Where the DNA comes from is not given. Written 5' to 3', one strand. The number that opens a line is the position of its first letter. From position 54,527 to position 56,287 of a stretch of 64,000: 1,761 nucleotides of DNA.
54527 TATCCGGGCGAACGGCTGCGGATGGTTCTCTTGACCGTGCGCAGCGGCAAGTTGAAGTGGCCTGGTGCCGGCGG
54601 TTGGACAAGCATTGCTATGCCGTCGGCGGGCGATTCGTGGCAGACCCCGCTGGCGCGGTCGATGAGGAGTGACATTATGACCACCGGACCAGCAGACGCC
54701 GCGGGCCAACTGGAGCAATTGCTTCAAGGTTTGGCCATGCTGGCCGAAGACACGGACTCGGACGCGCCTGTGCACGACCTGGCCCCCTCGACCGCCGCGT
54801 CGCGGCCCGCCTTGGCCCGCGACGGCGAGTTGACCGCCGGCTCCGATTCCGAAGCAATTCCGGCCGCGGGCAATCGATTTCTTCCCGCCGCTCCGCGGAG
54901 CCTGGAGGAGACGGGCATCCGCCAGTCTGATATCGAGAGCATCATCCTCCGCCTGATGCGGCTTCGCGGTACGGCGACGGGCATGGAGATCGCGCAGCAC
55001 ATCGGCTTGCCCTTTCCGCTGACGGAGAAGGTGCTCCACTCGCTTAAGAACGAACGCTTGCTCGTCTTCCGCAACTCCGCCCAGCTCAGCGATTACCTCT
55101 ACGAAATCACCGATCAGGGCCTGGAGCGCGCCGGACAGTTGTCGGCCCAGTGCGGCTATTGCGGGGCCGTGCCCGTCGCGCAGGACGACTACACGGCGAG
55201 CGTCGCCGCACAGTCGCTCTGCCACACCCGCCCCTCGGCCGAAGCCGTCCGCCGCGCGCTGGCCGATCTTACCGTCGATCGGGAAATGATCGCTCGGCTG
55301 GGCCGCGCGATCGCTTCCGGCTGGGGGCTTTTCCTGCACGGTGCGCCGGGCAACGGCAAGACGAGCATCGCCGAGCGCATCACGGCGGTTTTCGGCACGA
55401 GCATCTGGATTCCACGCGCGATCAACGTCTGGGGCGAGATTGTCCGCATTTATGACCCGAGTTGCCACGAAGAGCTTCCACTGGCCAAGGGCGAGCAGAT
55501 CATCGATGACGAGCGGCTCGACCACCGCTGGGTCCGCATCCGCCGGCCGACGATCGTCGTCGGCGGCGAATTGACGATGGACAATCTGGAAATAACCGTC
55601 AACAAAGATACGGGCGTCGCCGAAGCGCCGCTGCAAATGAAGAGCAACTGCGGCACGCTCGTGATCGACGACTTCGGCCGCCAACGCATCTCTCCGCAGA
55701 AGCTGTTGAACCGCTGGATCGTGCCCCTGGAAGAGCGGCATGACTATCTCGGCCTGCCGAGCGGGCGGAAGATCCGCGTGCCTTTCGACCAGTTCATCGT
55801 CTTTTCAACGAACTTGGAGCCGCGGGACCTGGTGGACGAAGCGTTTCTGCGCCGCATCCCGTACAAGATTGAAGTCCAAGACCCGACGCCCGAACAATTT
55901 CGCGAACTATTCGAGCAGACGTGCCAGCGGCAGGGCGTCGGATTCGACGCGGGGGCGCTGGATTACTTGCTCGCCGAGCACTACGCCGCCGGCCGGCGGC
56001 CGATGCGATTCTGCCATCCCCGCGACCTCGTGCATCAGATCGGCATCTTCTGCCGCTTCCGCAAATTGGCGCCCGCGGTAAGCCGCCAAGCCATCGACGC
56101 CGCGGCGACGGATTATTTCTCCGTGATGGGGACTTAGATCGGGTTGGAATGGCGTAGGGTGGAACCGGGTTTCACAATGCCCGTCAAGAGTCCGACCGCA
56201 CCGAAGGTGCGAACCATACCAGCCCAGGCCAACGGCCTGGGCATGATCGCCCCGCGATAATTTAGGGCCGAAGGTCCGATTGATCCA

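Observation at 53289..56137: HD-GYP / PilZ / AAA+ ATPase module divergent from the PilM-like operon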

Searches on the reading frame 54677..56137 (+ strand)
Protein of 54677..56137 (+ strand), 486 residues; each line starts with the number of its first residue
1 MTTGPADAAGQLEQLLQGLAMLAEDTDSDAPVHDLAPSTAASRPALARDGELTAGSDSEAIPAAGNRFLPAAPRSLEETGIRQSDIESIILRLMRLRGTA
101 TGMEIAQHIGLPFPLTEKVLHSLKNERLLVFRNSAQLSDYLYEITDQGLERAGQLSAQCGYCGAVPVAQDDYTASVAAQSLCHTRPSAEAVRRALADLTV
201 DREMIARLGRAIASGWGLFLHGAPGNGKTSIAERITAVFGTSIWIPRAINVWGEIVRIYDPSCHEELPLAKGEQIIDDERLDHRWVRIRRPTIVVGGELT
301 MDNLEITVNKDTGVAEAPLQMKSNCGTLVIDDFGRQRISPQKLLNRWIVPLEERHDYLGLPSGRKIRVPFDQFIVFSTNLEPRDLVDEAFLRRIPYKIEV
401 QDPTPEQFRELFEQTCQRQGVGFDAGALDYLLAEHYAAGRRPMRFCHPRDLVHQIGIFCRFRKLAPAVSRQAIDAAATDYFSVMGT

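Call 5: search_protein_families(library=ncbifam, proteins=[window:54677-56137:+], max_evalue=1)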
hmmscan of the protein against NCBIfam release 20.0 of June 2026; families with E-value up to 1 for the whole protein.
window:54677-56137:+ (486 aa): 7 families
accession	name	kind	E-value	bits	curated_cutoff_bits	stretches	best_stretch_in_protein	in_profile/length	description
NF042959.1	IteA_antiphage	equivalog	4.2e-06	26.2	510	2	371-417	225-269/367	anti-phage ATPase IteA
NF041006.2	cell_div_CdvC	equivalog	0.016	14.1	650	0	377-416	249-286/370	cell division protein CdvC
TIGR04176.1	MarR_EPS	equivalog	0.034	14.2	88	1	85-156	4-78/105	MarR family EPS-associated transcriptional regulator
NF005992.0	PRK08116.1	subfamily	0.069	12.3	189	1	214-235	113-134/269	hypothetical protein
TIGR02702.1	SufR_cyano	equivalog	0.086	12.5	178.8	1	90-155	6-75/208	iron-sulfur cluster biosynthesis transcriptional regulator SufR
NF053610.1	Sso10a_fam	subfamily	0.17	11.9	60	1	88-150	8-62/64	Sso10a family chromatin protein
NF003069.1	PRK03992.1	subfamily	0.22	10.6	500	1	201-236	153-186/379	proteasome-activating nucleotidase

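Call 6: search_protein_families(library=pfam, proteins=[window:54677-56137:+], max_evalue=10)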
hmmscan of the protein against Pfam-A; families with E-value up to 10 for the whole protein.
window:54677-56137:+ (486 aa): 10 families
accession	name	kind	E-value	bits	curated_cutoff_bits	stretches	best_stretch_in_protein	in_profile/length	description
PF07728.20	AAA_5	-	0.0073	16.7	22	1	218-244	2-29/139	AAA domain (dynein-related subfamily)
PF01078.27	Mg_chelatase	-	0.021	14.7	20.3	1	209-239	16-46/207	Magnesium chelatase, subunit ChlI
PF13191.12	AAA_16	-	0.06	14.3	32.6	1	211-242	18-51/167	AAA ATPase domain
PF13521.12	AAA_28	-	0.089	13.4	27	1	220-248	4-31/164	AAA domain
PF00004.35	AAA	-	0.11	13.4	21.2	1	219-241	2-24/131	ATPase family associated with various cellular activities (AAA)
PF06224.18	AlkZ-like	-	0.11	12.5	25.9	1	37-134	123-220/329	DNA glycosylase AlkZ-like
PF20030.5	bpMoxR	-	0.11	11.9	27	1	192-240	7-56/205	MoxR domain in the MoxR-vWA-beta-propeller ternary systems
PF00018.34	SH3_1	-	0.12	12.5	22.9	1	259-291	6-38/48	SH3 domain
PF20720.3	nSTAND3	-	0.22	11.7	27.2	1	218-260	20-62/155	Novel STAND NTPase 3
PF00158.32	Sigma54_activat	-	0.3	11.2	20.2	0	322-400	91-164/168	Sigma-54 interaction domain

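Call 7: find_homologous_proteins(query=window:54677-56137:+, max_evalue=0.001)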
Query window:54677-56137:+ (486 aa): 8000 proteins with E <= 0.001 among 8000 candidates; the best 120 are listed.
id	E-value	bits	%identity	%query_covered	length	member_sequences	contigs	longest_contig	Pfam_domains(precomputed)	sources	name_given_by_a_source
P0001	0.0e+0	1026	93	100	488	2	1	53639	-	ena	-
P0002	8.6e-289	976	88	100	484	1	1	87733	-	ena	-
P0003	1.0e-281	952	86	100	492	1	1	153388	-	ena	-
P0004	1.6e-274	929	84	100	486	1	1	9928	-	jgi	jgi:hypothetical protein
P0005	1.5e-272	922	84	98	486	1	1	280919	-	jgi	jgi:hypothetical protein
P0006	7.1e-272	920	83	100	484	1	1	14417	-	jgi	jgi:predicted ATPase with chaperone activity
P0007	1.3e-240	817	76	100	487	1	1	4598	-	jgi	jgi:hypothetical protein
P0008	2.6e-236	803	89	81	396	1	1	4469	-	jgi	jgi:hypothetical protein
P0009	8.8e-233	791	79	87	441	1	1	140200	-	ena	-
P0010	1.2e-229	781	79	87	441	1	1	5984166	-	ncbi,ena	-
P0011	1.4e-227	774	73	93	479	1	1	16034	-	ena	-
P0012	5.6e-220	749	69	100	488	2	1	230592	-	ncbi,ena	-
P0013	2.7e-215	733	66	100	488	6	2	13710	-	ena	-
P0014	5.1e-214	729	67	100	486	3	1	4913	-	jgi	jgi:predicted ATPase with chaperone activity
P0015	2.8e-213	727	65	100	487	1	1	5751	-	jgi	jgi:hypothetical protein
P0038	4.2e-189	647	60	100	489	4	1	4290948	-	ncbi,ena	-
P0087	2.3e-164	566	60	86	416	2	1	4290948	-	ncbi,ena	-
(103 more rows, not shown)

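Call 8: find_encoding_contigs(protein=P0010, flank=10000, max_places=2)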
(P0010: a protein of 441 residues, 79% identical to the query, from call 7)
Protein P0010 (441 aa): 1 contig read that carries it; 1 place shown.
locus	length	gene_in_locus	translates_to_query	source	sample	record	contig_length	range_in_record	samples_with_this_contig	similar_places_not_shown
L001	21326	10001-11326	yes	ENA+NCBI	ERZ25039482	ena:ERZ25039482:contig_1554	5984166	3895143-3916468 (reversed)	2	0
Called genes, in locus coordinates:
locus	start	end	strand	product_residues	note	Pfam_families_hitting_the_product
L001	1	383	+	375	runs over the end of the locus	PF12679:ABC2_membrane_2, PF12698:ABC2_membrane_3, PF01061:ABC2_membrane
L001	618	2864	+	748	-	-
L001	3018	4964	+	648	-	-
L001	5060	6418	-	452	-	-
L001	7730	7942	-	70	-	-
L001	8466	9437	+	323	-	PF13487:HD_5, PF01966:HD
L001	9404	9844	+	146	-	PF07238:PilZ (faint)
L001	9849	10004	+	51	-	-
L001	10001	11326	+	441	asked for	-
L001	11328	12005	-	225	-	PF24961:NfeD_membrane, PF01957:NfeD (weak)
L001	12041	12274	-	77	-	-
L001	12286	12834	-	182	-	PF25145:NfeD1b_N, PF01972:SDH_protease (weak)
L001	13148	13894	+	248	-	PF07722:Peptidase_C26, PF00117:GATase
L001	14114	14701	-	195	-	PF08818:DUF1801, PF13376:OmdA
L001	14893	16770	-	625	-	PF01343:Peptidase_S49, PF00574:CLP_protease (faint), PF01343:Peptidase_S49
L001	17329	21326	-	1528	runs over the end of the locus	PF12951:PATR, PF07589:PEP_exosort_dom (faint)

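Call 9: find_encoding_contigs(protein=P0038, flank=10000, max_places=2)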
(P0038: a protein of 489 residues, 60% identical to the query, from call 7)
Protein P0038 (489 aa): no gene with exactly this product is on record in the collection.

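Call 11: find_related_loci(query=A1, collection=genome_contigs, flank=10000)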
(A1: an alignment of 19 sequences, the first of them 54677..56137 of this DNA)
Query A1 (486 aa) in genome_contigs; peptide patterns used: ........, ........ (x = any residue, [..] = any of these).
600 stretches matched a pattern (row limit reached: there are more); 595 encode a relative of the query (tblastn E <= 1e-3); the best 80 are kept; 80 distinct loci.
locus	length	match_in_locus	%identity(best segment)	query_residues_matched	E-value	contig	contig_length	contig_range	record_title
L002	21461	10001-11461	69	1-485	0e+0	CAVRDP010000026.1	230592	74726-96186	MAG: uncultured Planctomycetia bacterium isolate MFD01231.bin.2.30 genome assembly, contig: contig_12790, whole genome s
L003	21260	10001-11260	57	65-484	2e-166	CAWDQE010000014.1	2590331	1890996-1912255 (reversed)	MAG: uncultured Planctomycetia bacterium isolate MFD01231.bin.2.20 genome assembly, contig: contig_6731, whole genome sh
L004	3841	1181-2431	58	68-484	7e-170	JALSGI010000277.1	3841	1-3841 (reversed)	MAG: Planctomycetota bacterium isolate 354-166_maxbin2_scaf2bin.033 354-166_scaffold_21048_c1, whole genome shotgun sequ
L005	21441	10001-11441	59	11-485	4e-163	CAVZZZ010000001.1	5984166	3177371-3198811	MAG: uncultured Planctomycetia bacterium isolate MFD01633.bin.2.50 genome assembly, contig: contig_1554, whole genome sh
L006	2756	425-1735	54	48-484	1e-171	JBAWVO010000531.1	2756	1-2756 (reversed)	MAG: Planctomycetota bacterium isolate ELA013 MAG013_531, whole genome shotgun sequence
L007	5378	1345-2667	54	32-484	8e-164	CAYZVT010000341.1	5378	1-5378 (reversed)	MAG TPA_asm: uncultured Pirellulales bacterium isolate SRP263527_co1_258 genome assembly, contig: NODE_14078_length_5378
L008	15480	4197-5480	58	56-484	2e-161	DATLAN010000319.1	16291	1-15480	MAG TPA_asm: Thermoguttaceae bacterium isolate SMAG_U14272 k141_429408, whole genome shotgun sequence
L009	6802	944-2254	53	46-484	5e-159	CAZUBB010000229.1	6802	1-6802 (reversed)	MAG TPA_asm: uncultured Pirellulales bacterium isolate binchicken_co179_34 genome assembly, contig: NODE_19067_length_68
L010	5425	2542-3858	53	37-484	1e-160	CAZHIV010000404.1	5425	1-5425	MAG TPA_asm: uncultured Planctomycetaceae bacterium isolate binchicken_co31_381 genome assembly, contig: k141_5130868, w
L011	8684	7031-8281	56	68-484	2e-157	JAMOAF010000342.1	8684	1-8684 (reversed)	MAG: Planctomycetota bacterium isolate Bin_67 Bin_67_scaffold_8209, whole genome shotgun sequence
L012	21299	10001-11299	56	53-484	3e-157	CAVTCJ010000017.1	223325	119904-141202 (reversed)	MAG: uncultured Planctomycetota bacterium isolate MFD02416.bin.2.218 genome assembly, contig: contig_81422, whole genome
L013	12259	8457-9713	55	66-484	2e-156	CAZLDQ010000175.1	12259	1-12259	MAG TPA_asm: uncultured Planctomycetaceae bacterium isolate SRP167436_co1_175 genome assembly, contig: NODE_8616_length_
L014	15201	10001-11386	52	30-484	9e-156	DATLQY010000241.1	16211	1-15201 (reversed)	MAG TPA_asm: Pirellulales bacterium isolate SMAG_U13890 k141_538127, whole genome shotgun sequence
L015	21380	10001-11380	53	11-484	8e-156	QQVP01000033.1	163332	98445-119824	MAG: Planctomycetota bacterium isolate MB_PLM_2 c_000000000036, whole genome shotgun sequence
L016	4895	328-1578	55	68-484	1e-158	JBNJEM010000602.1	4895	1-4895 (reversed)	MAG: Planctomycetota bacterium isolate Y23_14dBSd3.bin.101 NODE_18633_length_4895_cov_6.233945, whole genome shotgun seq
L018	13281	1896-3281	49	22-484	2e-154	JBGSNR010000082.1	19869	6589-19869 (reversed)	MAG: Pirellulaceae bacterium isolate JTS-AC260 k141_3192055, whole genome shotgun sequence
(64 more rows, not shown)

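Call 14: find_encoding_contigs(protein=P0001, flank=10000, max_places=2)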
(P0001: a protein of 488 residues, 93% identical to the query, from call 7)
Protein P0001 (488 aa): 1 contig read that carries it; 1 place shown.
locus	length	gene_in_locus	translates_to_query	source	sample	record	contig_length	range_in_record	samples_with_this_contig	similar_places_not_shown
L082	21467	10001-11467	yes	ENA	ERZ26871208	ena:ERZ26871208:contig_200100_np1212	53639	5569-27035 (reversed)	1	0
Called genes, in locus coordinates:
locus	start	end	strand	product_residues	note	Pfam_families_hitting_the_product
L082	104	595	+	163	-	PF22811:Zn_ribbon_NrdR, PF03477:ATP-cone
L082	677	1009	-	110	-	PF01521:Fe-S_biosyn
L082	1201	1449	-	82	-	-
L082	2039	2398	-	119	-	-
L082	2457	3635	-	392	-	-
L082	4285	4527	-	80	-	-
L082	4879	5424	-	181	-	-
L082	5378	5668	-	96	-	-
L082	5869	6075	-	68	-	-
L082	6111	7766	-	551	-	PF11104:PilM_2, PF14450:FtsA (faint)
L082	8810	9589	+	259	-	PF13487:HD_5, PF01966:HD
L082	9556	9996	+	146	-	PF07238:PilZ (weak)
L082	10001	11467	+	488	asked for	-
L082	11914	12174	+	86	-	-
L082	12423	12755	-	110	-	PF21248:SoFic-like_C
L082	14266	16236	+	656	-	PF00989:PAS, PF08448:PAS_4, PF08447:PAS_3, PF13426:PAS_9, PF00989:PAS, PF08448:PAS_4, PF13426:PAS_9, PF00512:HisKA, +7 more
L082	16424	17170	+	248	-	PF14587:Glyco_hydr_30_2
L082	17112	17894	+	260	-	-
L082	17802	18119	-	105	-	-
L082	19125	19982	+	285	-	-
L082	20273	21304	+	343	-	-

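Call 15: find_encoding_contigs(protein=P0003, flank=10000, max_places=2)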
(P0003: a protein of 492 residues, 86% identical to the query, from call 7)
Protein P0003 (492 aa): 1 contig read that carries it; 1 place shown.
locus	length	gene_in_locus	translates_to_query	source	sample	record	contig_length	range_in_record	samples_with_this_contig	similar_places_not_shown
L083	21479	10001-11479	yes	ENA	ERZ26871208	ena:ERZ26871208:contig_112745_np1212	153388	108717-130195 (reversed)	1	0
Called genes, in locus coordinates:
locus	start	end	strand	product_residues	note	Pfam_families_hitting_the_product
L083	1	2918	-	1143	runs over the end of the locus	PF05593:RHS_repeat, PF25023:TEN_YD-shell (weak), PF05593:RHS_repeat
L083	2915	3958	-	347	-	-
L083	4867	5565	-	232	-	-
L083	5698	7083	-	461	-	-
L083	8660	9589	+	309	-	PF01966:HD, PF13487:HD_5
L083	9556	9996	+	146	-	-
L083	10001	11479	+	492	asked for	-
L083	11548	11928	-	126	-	PF08870:DndE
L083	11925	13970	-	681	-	PF02463:SMC_N, PF13476:AAA_23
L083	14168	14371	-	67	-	-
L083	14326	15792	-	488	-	PF01507:PAPS_reduct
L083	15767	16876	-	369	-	PF14072:DndB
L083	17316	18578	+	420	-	PF00266:Aminotran_5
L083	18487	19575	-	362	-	PF14072:DndB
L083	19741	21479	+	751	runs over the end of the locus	PF00270:DEAD, PF04851:ResIII, PF18766:SWI2_SNF2 (weak), PF00271:Helicase_C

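Call 16: find_encoding_contigs(protein=P0005, flank=10000, max_places=2)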
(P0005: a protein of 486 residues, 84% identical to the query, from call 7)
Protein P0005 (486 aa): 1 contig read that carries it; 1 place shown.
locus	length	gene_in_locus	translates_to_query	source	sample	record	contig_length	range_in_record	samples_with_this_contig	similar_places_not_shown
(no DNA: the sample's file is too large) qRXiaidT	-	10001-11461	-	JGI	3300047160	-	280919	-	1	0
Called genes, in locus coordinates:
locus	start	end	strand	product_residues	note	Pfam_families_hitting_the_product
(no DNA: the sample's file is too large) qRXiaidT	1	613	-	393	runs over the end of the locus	PF14237:GYF_2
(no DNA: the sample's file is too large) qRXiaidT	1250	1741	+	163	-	PF22811:Zn_ribbon_NrdR, PF03477:ATP-cone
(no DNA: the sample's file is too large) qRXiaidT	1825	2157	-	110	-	PF01521:Fe-S_biosyn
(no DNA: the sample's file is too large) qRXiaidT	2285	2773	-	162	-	PF01242:PTPS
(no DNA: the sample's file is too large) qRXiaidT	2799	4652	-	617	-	-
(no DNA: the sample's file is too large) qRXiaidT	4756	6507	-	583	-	-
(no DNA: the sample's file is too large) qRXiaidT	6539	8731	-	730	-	PF11104:PilM_2, PF14450:FtsA (faint)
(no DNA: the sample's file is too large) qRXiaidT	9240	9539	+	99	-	-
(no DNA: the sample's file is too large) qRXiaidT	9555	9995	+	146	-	-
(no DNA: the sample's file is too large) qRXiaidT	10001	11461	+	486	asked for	-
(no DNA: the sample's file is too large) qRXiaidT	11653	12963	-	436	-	PF07585:BBP7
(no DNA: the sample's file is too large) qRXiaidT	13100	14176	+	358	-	PF03706:LPG_synthase_TM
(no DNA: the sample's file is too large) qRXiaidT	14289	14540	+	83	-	PF01016:Ribosomal_L27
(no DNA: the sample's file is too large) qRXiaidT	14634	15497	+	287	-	PF00763:THF_DHG_CYH, PF02882:THF_DHG_CYH_C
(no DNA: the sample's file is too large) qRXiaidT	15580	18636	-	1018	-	PF08471:Ribonuc_red_2_N, PF02867:Ribonuc_red_lgC, PF12637:TSCPD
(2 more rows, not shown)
